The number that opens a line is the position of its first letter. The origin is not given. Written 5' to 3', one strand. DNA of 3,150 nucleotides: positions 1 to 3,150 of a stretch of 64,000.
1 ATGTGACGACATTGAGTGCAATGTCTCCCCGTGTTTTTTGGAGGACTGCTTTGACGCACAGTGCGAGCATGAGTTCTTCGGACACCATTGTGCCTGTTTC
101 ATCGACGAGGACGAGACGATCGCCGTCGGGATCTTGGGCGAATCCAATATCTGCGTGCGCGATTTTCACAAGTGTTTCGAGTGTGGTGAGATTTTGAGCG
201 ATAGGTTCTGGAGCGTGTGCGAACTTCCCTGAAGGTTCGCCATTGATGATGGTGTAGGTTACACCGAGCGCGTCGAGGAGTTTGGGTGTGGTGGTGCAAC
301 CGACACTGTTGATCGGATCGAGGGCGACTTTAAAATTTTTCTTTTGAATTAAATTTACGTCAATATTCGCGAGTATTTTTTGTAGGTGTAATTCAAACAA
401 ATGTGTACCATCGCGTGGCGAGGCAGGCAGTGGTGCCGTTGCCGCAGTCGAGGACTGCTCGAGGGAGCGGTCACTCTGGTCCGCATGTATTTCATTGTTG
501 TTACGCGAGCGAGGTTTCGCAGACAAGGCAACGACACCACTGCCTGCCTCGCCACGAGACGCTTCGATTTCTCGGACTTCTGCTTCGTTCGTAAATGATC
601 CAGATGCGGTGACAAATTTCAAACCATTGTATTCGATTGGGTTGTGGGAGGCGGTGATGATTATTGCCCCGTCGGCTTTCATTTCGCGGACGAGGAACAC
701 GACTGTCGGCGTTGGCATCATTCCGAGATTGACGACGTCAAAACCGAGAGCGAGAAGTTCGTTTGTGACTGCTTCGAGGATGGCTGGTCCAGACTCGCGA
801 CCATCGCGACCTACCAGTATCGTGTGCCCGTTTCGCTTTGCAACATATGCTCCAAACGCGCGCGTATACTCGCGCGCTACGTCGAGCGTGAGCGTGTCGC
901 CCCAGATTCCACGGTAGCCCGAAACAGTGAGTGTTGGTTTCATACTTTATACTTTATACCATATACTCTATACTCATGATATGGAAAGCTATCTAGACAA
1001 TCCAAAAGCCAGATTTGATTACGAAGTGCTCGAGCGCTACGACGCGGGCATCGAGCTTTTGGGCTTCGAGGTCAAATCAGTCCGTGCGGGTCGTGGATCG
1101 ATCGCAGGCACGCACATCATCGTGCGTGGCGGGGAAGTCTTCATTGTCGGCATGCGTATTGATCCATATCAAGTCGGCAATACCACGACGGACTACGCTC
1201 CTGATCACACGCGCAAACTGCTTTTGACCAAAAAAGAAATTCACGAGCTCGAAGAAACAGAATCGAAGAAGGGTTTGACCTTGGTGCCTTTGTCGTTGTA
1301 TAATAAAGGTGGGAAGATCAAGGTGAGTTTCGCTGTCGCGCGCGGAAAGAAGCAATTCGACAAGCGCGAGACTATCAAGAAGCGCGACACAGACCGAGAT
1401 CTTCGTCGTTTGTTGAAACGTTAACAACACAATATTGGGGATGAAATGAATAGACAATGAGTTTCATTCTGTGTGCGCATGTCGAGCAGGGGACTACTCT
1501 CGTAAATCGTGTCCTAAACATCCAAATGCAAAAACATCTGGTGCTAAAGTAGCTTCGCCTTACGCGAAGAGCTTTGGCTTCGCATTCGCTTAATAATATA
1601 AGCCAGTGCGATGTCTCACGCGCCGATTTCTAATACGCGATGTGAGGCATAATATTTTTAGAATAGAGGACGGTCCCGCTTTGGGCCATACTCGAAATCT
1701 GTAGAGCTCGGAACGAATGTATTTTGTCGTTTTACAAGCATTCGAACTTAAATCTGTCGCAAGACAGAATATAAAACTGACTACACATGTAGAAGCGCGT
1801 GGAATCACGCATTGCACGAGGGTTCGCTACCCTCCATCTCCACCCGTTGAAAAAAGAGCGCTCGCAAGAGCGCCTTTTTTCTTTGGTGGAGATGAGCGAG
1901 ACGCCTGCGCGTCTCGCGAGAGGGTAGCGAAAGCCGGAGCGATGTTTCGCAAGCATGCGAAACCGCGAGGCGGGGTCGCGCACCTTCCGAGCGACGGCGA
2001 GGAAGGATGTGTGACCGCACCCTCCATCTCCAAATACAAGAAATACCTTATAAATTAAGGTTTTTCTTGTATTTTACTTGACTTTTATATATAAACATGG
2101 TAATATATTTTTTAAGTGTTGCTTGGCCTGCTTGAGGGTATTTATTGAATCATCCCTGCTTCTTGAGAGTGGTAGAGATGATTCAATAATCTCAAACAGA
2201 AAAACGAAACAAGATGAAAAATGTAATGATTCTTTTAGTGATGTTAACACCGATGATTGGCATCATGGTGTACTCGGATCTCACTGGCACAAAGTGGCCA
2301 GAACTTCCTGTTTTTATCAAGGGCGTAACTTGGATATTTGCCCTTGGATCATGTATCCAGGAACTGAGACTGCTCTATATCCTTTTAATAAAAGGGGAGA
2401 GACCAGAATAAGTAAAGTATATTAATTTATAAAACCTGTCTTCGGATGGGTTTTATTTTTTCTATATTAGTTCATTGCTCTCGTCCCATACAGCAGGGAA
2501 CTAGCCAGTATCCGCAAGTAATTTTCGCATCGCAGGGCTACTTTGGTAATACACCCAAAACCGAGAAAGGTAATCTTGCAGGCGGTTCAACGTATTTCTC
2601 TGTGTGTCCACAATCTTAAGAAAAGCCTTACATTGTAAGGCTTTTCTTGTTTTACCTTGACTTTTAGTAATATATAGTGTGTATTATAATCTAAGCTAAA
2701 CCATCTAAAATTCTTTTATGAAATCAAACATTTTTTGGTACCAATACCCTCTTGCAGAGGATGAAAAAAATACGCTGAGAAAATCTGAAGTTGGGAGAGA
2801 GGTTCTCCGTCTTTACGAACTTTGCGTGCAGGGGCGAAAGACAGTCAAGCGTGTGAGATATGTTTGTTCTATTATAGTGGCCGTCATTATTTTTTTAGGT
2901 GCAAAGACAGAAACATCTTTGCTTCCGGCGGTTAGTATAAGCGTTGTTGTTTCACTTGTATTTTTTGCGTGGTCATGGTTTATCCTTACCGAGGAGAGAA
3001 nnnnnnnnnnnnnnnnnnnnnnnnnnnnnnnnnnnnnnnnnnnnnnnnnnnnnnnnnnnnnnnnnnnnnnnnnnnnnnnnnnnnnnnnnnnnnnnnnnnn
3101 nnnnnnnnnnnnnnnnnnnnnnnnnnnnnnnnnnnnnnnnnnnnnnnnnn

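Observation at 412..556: Long inverted repeat embedded in-frame in a conserved phosphohexomutase gene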

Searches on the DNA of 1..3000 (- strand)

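Call 17: search_rna_families(source=window, start=1, end=3000, threshold=evalue, max_evalue=1)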
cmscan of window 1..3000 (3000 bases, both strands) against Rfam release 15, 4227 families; matches with E-value up to 1: 6.
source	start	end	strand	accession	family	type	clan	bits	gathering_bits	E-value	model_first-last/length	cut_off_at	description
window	1437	1845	+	RF00023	tmRNA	Gene;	CL00001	110.2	47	1.7e-43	1-374/374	no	transfer-messenger RNA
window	411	559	+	RF04159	MIR1437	Gene; miRNA;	-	42.4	168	3.8e-05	1-192/192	no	MIR1437 microRNA precursor family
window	2616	2716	-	RF01859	Phe_leader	Cis-reg; leader;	-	27.9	55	0.079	1-125/125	no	Phenylalanine leader peptide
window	2613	2689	-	RF02075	STnc230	Gene; sRNA;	-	26.5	50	0.59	1-83/83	no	Enterobacterial sRNA STnc230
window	1818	1895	+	RF04321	tmRNA_permuted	Gene;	-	21.6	47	0.11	36-94/213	no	permuted transfer-messenger RNA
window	2127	2200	+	RF03578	mir-3910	Gene; miRNA;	-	21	95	0.8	1-82/82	no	mir-3910 microRNA precursor family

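Call 58: build_rna_model(alignment_id=A3)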
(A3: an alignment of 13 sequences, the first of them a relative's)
Model R1 built from alignment A3 (13 sequences, 136 columns); structure: RNAalifold consensus.
model positions 122; base pairs 35; branch points 1; effective number of sequences 3.25; information 0.59 bits per position. Calibrated on 0.2 Mb of random sequence (short: E-values are rough).
structure used (alignment columns):
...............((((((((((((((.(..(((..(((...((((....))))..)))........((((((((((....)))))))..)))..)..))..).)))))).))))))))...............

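Call 59: search_with_rna_model(model_id=R1, source=window, max_evalue=10, show_alignments=3)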
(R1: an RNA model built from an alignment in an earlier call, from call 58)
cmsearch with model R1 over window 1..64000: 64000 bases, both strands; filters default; matches with E-value up to 10: 1.
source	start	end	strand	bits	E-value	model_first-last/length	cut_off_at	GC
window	10570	10694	-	81.3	2.2e-17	1-122/122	no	0.5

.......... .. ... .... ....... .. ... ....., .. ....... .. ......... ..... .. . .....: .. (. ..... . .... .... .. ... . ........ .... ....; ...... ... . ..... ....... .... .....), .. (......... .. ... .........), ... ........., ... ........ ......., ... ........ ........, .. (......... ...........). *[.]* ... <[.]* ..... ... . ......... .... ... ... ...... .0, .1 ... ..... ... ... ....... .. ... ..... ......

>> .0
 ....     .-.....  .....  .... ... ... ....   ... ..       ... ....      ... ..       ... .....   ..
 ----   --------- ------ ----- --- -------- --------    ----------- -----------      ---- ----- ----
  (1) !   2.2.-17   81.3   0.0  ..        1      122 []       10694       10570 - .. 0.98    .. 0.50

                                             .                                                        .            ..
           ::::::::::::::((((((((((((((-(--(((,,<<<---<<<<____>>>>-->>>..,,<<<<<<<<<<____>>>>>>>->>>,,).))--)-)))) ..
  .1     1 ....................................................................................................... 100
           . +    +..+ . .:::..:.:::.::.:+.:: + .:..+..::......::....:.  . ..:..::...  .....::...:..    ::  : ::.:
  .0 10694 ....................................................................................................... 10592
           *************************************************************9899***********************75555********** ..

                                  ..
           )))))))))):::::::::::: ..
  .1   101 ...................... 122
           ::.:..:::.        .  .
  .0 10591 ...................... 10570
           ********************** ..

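Call 60: search_with_rna_model(model_id=R1, sources=[L001, L002, L003, L004, L005, L007, L083, L084, L085, L086, L087, L088, L090, L091, L092, L093, L094, L095, L096, L097, L098, L100, L101, L102, L103, L104, L105, L106, L107, L108, L109, L110, L111, L113, L164, L165, L166], max_evalue=1)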
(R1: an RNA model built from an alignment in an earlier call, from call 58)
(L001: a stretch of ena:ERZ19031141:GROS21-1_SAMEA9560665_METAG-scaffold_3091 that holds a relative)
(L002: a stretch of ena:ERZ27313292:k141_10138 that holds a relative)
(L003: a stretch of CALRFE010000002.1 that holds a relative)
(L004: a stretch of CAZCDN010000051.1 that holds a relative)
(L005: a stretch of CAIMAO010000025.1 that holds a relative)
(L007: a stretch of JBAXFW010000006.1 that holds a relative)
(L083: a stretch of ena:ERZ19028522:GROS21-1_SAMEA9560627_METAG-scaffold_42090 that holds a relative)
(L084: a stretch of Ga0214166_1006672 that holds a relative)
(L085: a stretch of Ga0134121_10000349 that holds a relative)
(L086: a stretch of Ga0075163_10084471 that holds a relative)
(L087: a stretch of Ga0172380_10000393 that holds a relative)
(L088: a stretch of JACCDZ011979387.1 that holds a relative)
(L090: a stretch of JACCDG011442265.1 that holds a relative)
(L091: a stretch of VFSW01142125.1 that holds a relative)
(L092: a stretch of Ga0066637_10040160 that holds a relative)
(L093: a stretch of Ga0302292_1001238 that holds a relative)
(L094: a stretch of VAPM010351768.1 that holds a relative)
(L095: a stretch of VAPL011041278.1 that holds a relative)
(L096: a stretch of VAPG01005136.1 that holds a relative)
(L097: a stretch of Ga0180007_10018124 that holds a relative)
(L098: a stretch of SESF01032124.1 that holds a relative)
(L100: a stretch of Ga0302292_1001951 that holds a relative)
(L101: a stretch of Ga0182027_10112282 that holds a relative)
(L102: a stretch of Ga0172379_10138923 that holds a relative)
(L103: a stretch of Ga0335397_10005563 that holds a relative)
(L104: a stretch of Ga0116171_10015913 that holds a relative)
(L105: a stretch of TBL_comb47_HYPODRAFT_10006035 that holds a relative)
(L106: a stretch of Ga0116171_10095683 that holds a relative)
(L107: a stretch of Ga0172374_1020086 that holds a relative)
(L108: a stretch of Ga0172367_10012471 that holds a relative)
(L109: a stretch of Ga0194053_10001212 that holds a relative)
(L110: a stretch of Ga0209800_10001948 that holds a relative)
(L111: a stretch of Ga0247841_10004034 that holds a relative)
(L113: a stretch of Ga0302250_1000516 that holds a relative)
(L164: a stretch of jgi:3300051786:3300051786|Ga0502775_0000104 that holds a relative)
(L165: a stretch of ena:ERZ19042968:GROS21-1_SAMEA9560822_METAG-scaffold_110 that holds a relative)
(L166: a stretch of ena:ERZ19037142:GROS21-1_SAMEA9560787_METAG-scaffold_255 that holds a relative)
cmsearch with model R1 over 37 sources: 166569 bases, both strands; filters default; matches with E-value up to 1: 17.
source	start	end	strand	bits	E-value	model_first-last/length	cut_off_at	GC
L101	1901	2022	+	121.3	6.8e-27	1-122/122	no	0.46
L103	1912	2033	-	119.9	1.5e-26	1-122/122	no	0.42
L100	1922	2043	+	118.1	4.2e-26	1-122/122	no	0.52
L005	1912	2033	-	114.4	3.5e-25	1-122/122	no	0.41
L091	724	845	+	114.1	4.2e-25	1-122/122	no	0.43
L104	1903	2024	-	110.2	3.8e-24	1-122/122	no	0.43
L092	1446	1567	-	108.1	1.2e-23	1-122/122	no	0.38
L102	625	749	+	107.9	1.5e-23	1-122/122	no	0.41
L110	1904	2028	+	105.2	6.6e-23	1-122/122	no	0.45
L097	1804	1925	+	101.6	5.1e-22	1-122/122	no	0.42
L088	1921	2030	-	78.7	2.5e-16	1-122/122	no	0.42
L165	20532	20630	+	58.9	1.9e-11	15-111/122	no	0.42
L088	802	907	+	48.7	6.7e-09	1-122/122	no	0.49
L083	945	1066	+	40.5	7e-07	1-122/122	no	0.62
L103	1910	2031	+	22.4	0.022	1-122/122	no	0.42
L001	5587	5644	-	16.6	0.6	1-122/122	no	0.29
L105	1393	1450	-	16.6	0.61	1-122/122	no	0.21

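Call 61: search_with_rna_model(model_id=R1, sources=[L165, L083, L088, window, L101, L103, L100, L005, L091, L104, L092, L102, L110, L097], max_evalue=0.0001, make_alignment=true)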
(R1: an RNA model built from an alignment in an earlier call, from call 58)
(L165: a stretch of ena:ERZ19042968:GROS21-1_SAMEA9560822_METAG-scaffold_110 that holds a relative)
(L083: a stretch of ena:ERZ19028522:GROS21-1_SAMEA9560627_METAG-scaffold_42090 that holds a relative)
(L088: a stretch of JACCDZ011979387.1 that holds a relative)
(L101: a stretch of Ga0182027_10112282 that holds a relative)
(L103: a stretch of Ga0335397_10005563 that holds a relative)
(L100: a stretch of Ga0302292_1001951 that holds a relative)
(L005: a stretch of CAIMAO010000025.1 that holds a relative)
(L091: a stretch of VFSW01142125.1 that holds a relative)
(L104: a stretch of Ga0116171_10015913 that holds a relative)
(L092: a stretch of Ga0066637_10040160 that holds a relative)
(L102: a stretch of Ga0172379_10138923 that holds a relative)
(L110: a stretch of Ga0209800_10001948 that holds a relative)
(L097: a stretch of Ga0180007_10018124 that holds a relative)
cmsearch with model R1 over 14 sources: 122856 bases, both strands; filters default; matches with E-value up to 0.0001: 15.
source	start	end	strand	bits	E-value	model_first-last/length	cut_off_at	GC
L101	1901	2022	+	121.3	5e-27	1-122/122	no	0.46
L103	1912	2033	-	119.9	1.1e-26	1-122/122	no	0.42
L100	1922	2043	+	118.1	3.1e-26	1-122/122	no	0.52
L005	1912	2033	-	114.4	2.6e-25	1-122/122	no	0.41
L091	724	845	+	114.1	3.1e-25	1-122/122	no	0.43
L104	1903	2024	-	110.2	2.8e-24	1-122/122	no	0.43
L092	1446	1567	-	108.1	9.1e-24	1-122/122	no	0.38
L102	625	749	+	107.9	1.1e-23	1-122/122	no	0.41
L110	1904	2028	+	105.2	4.8e-23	1-122/122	no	0.45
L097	1804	1925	+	101.6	3.8e-22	1-122/122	no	0.42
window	10570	10694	-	81.3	4.1e-17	1-122/122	no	0.5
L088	1921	2030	-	78.7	1.9e-16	1-122/122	no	0.42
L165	20532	20630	+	58.9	1.4e-11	15-111/122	no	0.42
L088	802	907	+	48.7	4.9e-09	1-122/122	no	0.49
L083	945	1066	+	40.5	5.2e-07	1-122/122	no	0.62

Alignment A4: 15 matches aligned to the model, 138 columns, each read 5' to 3' on its own strand. Consensus structure (alignment columns), stored with it:
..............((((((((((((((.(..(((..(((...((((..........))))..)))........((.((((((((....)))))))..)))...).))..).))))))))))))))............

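Call 66: search_with_rna_model(model_id=R1, source=window, start=330, end=640, filters=off, max_evalue=10, show_alignments=2)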
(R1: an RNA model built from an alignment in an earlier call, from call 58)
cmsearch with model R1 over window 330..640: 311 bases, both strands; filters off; matches with E-value up to 10: 4.
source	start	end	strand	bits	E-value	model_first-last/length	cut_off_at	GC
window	332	410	-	6.8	0.29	1-122/122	no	0.25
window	331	407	+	4.8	0.94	1-122/122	no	0.23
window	414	558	-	4.3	1.2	1-122/122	no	0.62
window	495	532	+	1.2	7.1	1-122/122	no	0.53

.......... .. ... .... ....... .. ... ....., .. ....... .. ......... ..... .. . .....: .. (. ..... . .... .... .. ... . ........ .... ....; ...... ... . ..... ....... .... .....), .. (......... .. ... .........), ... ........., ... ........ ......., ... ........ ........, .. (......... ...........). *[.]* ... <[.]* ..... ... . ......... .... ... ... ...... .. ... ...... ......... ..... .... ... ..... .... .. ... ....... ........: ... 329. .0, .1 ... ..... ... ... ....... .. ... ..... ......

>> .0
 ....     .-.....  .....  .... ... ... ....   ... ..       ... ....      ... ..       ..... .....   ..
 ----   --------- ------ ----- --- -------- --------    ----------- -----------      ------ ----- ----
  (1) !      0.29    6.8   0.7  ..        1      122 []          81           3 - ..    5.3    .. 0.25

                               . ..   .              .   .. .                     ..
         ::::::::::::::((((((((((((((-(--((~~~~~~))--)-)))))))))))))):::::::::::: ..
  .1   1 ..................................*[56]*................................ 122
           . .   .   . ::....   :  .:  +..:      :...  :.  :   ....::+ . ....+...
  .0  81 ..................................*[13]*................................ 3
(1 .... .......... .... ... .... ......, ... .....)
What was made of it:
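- Model R1 itself scores the window element at only 4.3 bits (call 66).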
